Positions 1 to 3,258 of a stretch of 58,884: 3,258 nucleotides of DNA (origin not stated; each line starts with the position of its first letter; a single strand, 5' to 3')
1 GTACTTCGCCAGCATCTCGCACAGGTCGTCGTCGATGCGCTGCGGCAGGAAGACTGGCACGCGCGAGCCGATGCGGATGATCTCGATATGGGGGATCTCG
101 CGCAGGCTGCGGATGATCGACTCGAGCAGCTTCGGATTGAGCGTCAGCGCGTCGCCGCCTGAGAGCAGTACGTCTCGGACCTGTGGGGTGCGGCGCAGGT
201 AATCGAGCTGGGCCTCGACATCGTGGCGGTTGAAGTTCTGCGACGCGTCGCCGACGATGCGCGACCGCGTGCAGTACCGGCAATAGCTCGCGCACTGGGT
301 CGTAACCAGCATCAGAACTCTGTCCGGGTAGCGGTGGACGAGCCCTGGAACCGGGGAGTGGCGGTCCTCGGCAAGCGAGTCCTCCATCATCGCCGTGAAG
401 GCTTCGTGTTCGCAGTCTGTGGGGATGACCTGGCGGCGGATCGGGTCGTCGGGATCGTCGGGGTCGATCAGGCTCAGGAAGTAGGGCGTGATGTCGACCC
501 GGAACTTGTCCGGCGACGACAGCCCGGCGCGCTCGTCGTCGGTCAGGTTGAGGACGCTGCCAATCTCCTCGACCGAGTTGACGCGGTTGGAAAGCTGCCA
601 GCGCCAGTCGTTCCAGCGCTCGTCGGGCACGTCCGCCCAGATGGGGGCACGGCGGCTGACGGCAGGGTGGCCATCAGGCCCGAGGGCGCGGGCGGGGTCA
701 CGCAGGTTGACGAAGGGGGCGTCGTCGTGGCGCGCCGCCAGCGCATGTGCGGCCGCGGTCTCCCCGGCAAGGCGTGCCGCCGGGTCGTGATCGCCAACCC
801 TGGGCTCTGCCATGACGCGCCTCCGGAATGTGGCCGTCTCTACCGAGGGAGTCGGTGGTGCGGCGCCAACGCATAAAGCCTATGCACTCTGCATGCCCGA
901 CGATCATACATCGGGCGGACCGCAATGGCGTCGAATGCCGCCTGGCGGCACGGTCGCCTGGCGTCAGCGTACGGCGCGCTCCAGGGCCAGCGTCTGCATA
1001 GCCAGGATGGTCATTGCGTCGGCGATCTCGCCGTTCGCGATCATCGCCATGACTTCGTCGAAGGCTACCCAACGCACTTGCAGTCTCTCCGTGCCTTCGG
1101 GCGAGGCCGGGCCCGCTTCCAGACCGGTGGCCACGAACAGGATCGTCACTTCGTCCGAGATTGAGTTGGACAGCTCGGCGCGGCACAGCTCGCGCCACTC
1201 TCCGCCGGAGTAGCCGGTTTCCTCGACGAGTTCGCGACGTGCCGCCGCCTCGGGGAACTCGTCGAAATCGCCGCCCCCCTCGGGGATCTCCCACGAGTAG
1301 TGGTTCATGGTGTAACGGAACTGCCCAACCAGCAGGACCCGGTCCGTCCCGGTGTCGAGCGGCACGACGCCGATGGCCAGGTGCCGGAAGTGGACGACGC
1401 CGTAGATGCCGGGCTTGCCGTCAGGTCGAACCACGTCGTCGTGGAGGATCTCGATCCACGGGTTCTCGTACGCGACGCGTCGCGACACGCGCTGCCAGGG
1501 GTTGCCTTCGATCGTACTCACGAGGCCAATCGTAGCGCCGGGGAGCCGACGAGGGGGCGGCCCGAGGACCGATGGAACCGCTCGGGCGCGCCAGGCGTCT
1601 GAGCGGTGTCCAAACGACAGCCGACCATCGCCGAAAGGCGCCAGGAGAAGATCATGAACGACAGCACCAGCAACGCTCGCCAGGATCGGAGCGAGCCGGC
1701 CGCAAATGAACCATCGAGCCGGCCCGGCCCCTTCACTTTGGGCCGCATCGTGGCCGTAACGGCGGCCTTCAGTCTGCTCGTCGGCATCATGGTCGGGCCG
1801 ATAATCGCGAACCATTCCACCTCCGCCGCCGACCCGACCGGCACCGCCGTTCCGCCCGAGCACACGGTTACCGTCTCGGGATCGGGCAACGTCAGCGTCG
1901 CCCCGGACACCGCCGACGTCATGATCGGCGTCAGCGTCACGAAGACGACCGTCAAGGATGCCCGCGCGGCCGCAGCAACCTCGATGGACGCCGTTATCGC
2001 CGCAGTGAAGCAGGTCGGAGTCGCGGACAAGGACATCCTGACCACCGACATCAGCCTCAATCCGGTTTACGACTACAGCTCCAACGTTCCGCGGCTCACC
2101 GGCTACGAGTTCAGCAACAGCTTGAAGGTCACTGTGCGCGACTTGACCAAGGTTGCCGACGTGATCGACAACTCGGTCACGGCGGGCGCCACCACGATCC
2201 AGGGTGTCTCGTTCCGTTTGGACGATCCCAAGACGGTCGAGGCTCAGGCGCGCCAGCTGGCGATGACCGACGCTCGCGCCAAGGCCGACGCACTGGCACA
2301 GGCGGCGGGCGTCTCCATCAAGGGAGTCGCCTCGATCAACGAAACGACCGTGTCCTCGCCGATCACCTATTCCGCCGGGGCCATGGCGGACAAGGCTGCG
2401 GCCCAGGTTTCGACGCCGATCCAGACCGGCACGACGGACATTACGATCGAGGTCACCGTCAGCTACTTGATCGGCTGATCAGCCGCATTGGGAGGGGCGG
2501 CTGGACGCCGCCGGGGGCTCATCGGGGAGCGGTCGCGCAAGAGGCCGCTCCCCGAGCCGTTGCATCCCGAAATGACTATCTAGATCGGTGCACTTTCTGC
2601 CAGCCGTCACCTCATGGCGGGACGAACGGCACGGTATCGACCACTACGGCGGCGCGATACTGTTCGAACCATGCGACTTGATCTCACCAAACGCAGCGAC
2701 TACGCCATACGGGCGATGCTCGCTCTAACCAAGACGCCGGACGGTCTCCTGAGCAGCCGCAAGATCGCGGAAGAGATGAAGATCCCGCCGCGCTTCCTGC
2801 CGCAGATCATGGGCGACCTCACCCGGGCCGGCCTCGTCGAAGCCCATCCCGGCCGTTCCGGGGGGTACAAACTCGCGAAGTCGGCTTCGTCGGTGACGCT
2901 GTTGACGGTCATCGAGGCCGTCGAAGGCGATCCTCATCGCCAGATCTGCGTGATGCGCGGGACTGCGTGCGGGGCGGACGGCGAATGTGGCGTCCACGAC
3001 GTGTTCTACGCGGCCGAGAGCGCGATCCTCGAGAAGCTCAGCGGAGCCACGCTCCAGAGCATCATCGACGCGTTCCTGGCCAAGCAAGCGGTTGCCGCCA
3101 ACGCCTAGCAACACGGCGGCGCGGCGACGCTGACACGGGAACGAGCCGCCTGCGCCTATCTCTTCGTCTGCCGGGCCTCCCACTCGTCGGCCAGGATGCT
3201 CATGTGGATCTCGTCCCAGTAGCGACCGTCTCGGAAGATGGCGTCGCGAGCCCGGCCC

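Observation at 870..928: Identical palindromic element upstream of lysine catabolism (kamA) and lysine synthesis (dap): an unnamed lysine regulon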

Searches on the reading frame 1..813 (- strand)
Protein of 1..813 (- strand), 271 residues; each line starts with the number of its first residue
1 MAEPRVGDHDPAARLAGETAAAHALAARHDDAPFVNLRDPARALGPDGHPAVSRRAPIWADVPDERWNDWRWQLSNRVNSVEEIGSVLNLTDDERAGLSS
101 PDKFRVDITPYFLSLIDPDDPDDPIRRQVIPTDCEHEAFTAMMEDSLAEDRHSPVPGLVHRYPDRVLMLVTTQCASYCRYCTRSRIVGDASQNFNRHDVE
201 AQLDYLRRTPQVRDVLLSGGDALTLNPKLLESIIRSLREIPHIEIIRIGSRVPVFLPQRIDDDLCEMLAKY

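Call 23: find_related_loci(query=window:1-813:-, collection=genome_contigs, flank=6000)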
Query window:1-813:- (271 aa) in genome_contigs; peptide patterns used: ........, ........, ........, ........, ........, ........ (x = any residue, [..] = any of these).
599 stretches matched a pattern (row limit reached: there are more); 405 encode a relative of the query (tblastn E <= 1e-3); the best 80 are kept; 80 distinct loci.
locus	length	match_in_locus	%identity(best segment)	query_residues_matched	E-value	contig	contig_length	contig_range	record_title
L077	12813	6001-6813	92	1-271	9e-169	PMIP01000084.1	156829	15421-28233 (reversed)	MAG: Chloroflexi bacterium isolate fen_1051 73.20120600_E3D.26_contig_721, whole genome shotgun sequence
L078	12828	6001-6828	90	1-271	1e-163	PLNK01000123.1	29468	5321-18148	MAG: Chloroflexi bacterium isolate fen_1071 73.20120800_E2D.21_contig_4549, whole genome shotgun sequence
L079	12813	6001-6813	90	5-271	6e-160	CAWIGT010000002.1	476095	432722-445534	MAG: uncultured Chloroflexia bacterium isolate MFD05502.bin.2.33 genome assembly, contig: contig_21248, whole genome sho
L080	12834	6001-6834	88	1-271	1e-159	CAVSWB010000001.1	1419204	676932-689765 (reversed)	MAG: uncultured Chloroflexia bacterium isolate MFD05705.bin.2.41 genome assembly, contig: contig_11990, whole genome sho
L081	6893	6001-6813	90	7-271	2e-159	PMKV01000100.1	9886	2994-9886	MAG: Chloroflexi bacterium isolate fen_1042 73.20120600_E1D.47_contig_55, whole genome shotgun sequence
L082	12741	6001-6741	96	25-271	1e-159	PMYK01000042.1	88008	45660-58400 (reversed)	MAG: Chloroflexi bacterium isolate fen_1029 73.20110800_E2D.56_contig_700, whole genome shotgun sequence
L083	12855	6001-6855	83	1-271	1e-156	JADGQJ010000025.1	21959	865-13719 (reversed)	MAG: Chloroflexota bacterium isolate Chersky.2_5 contig-100_246, whole genome shotgun sequence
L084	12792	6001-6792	89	10-271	1e-156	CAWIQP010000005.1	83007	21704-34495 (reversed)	MAG: uncultured Chloroflexia bacterium isolate MFD01689.bin.1.101 genome assembly, contig: contig_26213, whole genome sh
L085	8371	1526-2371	84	1-271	9e-157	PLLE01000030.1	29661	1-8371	MAG: Chloroflexi bacterium isolate fen_1079 73.20120800_E3X.6_contig_1482, whole genome shotgun sequence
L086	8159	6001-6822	85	1-271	2e-156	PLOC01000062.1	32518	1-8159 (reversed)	MAG: Chloroflexi bacterium isolate fen_1069 73.20120800_E1D.31_contig_1231, whole genome shotgun sequence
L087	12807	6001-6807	86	1-271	2e-155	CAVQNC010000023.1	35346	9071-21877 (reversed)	MAG: uncultured Chloroflexia bacterium isolate MFD03726.bin.1.123 genome assembly, contig: contig_57632, whole genome sh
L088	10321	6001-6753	91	20-271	2e-155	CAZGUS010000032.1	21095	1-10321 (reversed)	MAG TPA_asm: uncultured Anaerolineaceae bacterium isolate binchicken_co50_320 genome assembly, contig: NODE_2742_length_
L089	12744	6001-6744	91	23-271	2e-155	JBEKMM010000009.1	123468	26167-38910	MAG: Candidatus Limnocylindrales bacterium isolate SPRUCE 394 SPRUCE_394_9, whole genome shotgun sequence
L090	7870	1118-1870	91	20-271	4e-155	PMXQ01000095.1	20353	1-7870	MAG: Chloroflexi bacterium isolate fen_1024 73.20110800_E1D.46_contig_5259, whole genome shotgun sequence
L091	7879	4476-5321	83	1-271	1e-154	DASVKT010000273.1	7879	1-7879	MAG TPA_asm: Candidatus Limnocylindrales bacterium isolate SMAG_U3053 k141_628340, whole genome shotgun sequence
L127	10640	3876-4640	82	18-271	3e-138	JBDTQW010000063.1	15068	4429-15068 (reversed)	MAG: Chloroflexota bacterium isolate cluster3_bin.231 NODE_15563_length_15068_cov_8.897222, whole genome shotgun sequenc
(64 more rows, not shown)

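Call 25: search_protein_families(library=pfam, proteins=[L077:6001-7671:+, L077:7693-8892:-, L077:7992-8879:+, L077:8161-9681:+, L077:9678-10334:+, L077:9648-10379:-, L077:10585-11754:+, L077:11828-12682:+, L077:4210-5337:+, L077:2919-4250:-], max_evalue=0.001)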
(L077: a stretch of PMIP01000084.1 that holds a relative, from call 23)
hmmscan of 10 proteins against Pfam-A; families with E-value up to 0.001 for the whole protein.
L077:6001-7671:+ (556 aa): 3 families
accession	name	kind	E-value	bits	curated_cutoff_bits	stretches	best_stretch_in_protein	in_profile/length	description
PF12544.13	LAM_C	-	2.1e-38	131.7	26.7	1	361-468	1-110/127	Lysine-2,3-aminomutase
PF04055.27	Radical_SAM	-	4.7e-13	50.1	29.5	1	169-316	2-156/166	Radical SAM superfamily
PF13353.11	Fer4_12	-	0.00072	20.3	22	0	168-239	9-79/137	4Fe-4S single cluster domain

L077:7693-8892:- (399 aa): 0 families

L077:7992-8879:+ (295 aa): 0 families

L077:8161-9681:+ (506 aa): 4 families
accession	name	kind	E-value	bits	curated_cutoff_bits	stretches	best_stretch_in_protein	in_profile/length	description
PF07730.19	HisKA_3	-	3.7e-20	72.7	24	1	230-295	1-66/68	Histidine kinase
PF23539.1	DUF7134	-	1.8e-16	60.7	27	1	48-202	5-155/155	Domain of unknown function (DUF7134)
PF02518.31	HATPase_c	-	5e-12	46.7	26.4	1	340-431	5-110/111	Histidine kinase-, DNA gyrase B-, and HSP90-like ATPase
PF13581.12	HATPase_c_2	-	7e-05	23.3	27.4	1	344-399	35-103/127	Histidine kinase-like ATPase domain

L077:9678-10334:+ (218 aa): 7 families
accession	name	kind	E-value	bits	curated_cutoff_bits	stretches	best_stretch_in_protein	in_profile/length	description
PF00072.30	Response_reg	-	8.6e-28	97.2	30.2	1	5-119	1-111/111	Response regulator receiver domain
PF00196.25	GerE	-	4.4e-20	71.5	23.5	1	157-212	2-57/57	Bacterial regulatory proteins, luxR family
PF08281.18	Sigma70_r4_2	-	1.7e-09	37.6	25.7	1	154-200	7-54/54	Sigma-70, region 4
PF04545.22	Sigma70_r4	-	2.6e-07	30.5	24.1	1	154-200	1-48/50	Sigma-70, region 4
PF13384.12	HTH_23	-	2.5e-05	24.4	24.6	1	161-193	6-38/50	Homeodomain-like domain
PF13936.12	HTH_38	-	0.00089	19.4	27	1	165-195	13-43/44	Helix-turn-helix domain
PF13412.12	HTH_24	-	0.00098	19.1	21.9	0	162-195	5-40/48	Winged helix-turn-helix DNA-binding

L077:9648-10379:- (243 aa): 0 families

L077:10585-11754:+ (389 aa): 2 families
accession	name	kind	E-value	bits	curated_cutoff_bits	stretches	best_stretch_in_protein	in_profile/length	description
PF12704.14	MacB_PCD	-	8.3e-23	82.2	27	1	14-235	1-206/207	MacB-like periplasmic core domain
PF02687.27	FtsX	-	3e-20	72.9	25.5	1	266-382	3-120/120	FtsX-like permease C-terminal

L077:11828-12682:+ (284 aa): 2 families
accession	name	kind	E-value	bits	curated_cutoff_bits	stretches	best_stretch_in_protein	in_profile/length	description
PF00005.33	ABC_tran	-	1.3e-17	65.2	25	1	24-156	1-115/137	ABC transporter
PF13555.12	AAA_29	-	4.7e-05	23.5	27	1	26-51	14-39/61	P-loop containing region of AAA domain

L077:4210-5337:+ (375 aa): 0 families

L077:2919-4250:- (443 aa): 1 family
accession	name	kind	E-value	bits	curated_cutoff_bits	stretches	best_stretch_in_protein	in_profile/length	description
PF04402.19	SIMPL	-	1.1e-49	169.9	25.2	1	241-440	1-205/205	Protein of unknown function (DUF541)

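Call 34: search_protein_families(library=ncbifam, proteins=[L077:6001-7671:+], max_evalue=0.00001)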
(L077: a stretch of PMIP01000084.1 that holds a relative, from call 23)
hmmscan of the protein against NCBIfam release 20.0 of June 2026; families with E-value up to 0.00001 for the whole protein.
L077:6001-7671:+ (556 aa): 6 families
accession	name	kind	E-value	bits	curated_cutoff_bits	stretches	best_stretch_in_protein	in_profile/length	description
TIGR03820.1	lys_2_3_AblA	equivalog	4.8e-170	565.8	525.4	1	64-434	4-379/417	lysine 2,3-aminomutase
TIGR04368.1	Glu_2_3_NH3_mut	equivalog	3.7e-135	450.6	650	1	63-415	51-403/404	glutamate 2,3-aminomutase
TIGR04468.1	arg_2_3_am_muta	equivalog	9.5e-119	396.5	600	1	67-409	2-346/351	arginine 2,3-aminomutase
TIGR00238.1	TIGR00238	subfamily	5e-113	377.4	199.2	1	59-382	6-331/331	KamA family radical SAM protein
TIGR03822.1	AblA_like_2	hypoth_equivalog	3.3e-95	318.8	396.25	1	95-394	18-320/321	lysine-2,3-aminomutase-like protein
TIGR03821.1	EFP_modif_epmB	equivalog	8.1e-77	258.3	369.3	1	70-388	1-320/321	EF-P beta-lysylation protein EpmB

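Call 64: search_protein_families(library=ncbifam, proteins=[L127:7114-7572:+], max_evalue=0.001)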
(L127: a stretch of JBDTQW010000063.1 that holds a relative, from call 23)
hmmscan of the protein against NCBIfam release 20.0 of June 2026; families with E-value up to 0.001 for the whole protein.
L127:7114-7572:+ (152 aa): 0 families

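Call 95: search_solved_structures(query=L077:6001-7671:+, show_alignments=1, max_evalue=1e-20)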
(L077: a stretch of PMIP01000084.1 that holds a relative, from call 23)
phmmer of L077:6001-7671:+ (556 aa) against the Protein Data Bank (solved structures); distinct sequences matched with E-value up to 1e-20: 1.
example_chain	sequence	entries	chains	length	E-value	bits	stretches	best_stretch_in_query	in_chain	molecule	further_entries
2a5h_A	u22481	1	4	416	1.7e-169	568.3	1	52-464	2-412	L-lysine 2,3-aminomutase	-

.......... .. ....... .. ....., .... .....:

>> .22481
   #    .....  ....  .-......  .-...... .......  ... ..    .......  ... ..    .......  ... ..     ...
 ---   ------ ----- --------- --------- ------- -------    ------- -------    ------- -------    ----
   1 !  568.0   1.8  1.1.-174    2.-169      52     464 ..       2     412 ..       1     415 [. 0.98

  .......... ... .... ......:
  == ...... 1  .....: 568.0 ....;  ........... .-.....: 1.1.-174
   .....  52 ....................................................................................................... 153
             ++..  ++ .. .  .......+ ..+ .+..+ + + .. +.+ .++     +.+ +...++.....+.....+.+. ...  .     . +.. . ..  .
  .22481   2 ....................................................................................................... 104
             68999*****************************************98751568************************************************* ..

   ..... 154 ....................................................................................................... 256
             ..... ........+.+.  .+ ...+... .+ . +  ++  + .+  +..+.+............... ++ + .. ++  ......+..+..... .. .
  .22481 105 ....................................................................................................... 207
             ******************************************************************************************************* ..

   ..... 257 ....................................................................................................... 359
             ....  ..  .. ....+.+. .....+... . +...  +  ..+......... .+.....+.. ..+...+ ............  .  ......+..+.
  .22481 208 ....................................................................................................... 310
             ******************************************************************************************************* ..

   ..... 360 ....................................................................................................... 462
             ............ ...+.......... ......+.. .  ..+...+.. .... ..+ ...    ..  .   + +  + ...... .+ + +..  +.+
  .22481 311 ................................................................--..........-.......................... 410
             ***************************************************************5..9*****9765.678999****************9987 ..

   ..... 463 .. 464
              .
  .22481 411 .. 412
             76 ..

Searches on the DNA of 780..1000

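Call 11: search_rna_families(source=window, start=780, end=1000, threshold=evalue, max_evalue=10)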
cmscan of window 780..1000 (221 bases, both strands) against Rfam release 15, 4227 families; matches with E-value up to 10: 3.
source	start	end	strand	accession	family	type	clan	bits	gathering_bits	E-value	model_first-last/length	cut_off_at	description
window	914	950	+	RF02564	naRNA4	Gene; sRNA;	-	14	59.5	2.9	1-77/77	no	Nucleoid-associated noncoding RNA 4 (CssrE)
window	826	884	+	RF01143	sR16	Gene; snRNA; snoRNA; CD-box;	-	12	70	5.8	1-53/53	no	Small nucleolar RNA sR16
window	935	966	+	RF01670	P17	Gene; sRNA;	-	10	45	1.7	251-282/282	no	Pseudomonas sRNA P17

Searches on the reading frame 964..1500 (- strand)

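Call 34: search_protein_families(library=ncbifam, proteins=[window:964-1500:-], max_evalue=0.00001)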
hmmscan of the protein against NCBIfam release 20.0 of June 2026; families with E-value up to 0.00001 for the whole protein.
window:964-1500:- (178 aa): 6 families
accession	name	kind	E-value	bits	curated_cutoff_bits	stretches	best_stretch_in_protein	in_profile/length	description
NF008736.0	PRK11762.1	equivalog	5.2e-13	48.9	169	1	40-168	47-174/186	ADP compounds hydrolase NudE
NF011585.0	PRK15009.1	equivalog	1.1e-09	38.2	234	1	55-172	60-185/191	GDP-mannose pyrophosphatase NudK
TIGR00052.1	TIGR00052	subfamily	1.4e-07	31.3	79.55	1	42-172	46-187/188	nudix-type nucleoside diphosphatase, YffH/AdpP family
NF001938.0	PRK00714.1-5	equivalog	1.3e-06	27.9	116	1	62-98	39-75/172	RNA pyrophosphohydrolase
NF008044.0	PRK10776.1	equivalog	5.5e-06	26.3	148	1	68-152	31-112/130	8-oxo-dGTP diphosphatase MutT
NF041652.1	Nud_hyd_Dein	equivalog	9.8e-06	25.9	200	0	39-167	12-144/152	Nudix hydrolase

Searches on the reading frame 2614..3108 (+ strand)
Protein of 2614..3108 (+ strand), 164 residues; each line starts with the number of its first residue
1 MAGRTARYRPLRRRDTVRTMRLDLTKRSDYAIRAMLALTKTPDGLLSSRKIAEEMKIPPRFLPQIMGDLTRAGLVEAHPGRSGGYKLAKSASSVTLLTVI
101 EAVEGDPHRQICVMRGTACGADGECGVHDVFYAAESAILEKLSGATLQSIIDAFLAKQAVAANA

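Call 34: search_protein_families(library=ncbifam, proteins=[window:2614-3108:+], max_evalue=0.00001)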
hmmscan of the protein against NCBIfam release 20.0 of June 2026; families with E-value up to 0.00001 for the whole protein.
window:2614-3108:+ (164 aa): 8 families
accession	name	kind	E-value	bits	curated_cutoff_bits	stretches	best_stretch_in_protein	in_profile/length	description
TIGR00738.1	rrf2_super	superfamily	2.5e-31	108.3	73.3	1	24-151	3-131/132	Rrf2 family transcriptional regulator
TIGR02944.1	suf_reg_Xantho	equivalog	5e-18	65.8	110.65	1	22-148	2-128/130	SUF system Fe-S cluster assembly regulator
TIGR02010.1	IscR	equivalog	2.6e-17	62.9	207.55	1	23-152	2-131/135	Fe-S cluster assembly transcriptional regulator IscR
NF008886.0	PRK11920.1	equivalog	2.1e-15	56.7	193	1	23-153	2-133/153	iron-responsive transcriptional regulator RirA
NF008240.0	PRK11014.1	equivalog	5e-12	46.1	182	1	23-152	2-129/141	nitric oxide-sensing transcriptional repressor NsrR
NF047409.1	Cys_reg_CymR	equivalog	1.6e-11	44.5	195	1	25-107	4-86/139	cysteine metabolism transcriptional regulator CymR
NF008110.0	PRK10857.1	equivalog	4.9e-11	42.7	275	1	23-152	2-131/164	Fe-S cluster assembly transcriptional regulator IscR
NF041852.1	trans_reg_HypR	equivalog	3.1e-07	30.5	180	1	31-114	8-91/139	redox-sensitive transcriptional regulator HypR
